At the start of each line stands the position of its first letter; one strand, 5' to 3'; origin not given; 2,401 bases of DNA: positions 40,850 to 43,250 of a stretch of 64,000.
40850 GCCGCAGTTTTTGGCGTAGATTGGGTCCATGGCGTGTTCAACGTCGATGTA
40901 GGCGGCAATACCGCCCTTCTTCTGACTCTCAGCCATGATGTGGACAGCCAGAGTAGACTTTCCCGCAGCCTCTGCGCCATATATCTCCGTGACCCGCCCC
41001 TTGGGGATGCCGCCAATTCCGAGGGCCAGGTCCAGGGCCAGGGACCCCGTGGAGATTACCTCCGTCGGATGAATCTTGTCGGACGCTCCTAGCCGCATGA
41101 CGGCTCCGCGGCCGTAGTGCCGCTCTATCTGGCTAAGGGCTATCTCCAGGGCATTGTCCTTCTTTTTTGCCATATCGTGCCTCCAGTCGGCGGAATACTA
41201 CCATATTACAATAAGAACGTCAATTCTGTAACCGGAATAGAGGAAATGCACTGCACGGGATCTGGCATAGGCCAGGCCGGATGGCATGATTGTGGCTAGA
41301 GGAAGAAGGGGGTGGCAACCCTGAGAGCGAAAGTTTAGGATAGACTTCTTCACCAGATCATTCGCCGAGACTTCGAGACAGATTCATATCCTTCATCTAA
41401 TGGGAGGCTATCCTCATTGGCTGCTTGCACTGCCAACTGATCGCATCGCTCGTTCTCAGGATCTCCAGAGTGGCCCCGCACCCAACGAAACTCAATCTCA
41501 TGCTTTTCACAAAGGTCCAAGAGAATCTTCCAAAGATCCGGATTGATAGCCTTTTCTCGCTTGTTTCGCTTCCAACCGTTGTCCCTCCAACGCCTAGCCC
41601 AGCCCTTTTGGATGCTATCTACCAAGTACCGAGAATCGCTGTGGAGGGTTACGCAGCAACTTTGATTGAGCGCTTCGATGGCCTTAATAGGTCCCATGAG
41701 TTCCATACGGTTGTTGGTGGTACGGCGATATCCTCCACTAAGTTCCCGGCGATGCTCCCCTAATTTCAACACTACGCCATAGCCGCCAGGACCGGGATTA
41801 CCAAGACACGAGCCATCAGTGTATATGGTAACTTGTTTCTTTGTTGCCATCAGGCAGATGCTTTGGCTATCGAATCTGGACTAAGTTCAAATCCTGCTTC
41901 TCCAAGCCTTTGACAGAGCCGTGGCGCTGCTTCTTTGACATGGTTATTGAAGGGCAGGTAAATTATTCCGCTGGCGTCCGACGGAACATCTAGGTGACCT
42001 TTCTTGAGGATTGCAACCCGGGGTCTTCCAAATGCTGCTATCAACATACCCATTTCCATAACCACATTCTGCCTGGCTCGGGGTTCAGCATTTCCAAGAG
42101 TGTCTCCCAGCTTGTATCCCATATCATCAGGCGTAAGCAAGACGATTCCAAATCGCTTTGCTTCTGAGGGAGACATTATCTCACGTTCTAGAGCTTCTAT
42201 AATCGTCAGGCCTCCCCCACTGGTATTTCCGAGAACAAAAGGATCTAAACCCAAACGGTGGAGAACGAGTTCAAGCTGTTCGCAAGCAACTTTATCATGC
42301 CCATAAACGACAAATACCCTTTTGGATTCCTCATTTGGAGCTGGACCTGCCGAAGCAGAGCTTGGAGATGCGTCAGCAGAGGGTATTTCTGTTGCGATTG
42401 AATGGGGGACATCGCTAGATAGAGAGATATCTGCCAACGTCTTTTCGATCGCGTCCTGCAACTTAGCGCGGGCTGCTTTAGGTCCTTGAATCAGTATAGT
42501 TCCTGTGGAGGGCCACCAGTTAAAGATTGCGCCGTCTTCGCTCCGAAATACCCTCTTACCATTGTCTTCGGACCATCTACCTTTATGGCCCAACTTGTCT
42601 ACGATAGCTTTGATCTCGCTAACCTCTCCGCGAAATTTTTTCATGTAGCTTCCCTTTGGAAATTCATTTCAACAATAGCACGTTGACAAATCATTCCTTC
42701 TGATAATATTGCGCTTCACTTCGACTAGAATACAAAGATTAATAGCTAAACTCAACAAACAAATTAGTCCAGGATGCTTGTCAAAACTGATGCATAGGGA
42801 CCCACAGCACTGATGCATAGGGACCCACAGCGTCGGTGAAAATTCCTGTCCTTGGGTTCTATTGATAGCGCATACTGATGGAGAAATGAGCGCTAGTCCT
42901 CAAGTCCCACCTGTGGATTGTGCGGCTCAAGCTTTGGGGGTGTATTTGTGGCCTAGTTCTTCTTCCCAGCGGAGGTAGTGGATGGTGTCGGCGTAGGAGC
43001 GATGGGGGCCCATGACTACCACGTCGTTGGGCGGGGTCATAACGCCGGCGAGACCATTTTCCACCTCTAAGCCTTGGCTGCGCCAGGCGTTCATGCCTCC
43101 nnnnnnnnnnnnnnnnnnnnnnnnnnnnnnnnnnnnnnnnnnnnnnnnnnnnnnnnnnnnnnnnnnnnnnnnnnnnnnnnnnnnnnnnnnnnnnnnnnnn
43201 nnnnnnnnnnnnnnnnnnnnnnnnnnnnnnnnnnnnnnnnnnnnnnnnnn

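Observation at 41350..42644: Candidate two-gene defence cassette: sensor-like N-domain plus TIR-like effector, translationally coupled to RNase HI, in an AT-rich islet beside recA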

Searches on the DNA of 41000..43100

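Call 95: search_rna_families(source=window, start=41000, end=43100, threshold=evalue, max_evalue=1)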
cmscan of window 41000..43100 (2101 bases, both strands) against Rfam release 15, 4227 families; matches with E-value up to 1: 0.
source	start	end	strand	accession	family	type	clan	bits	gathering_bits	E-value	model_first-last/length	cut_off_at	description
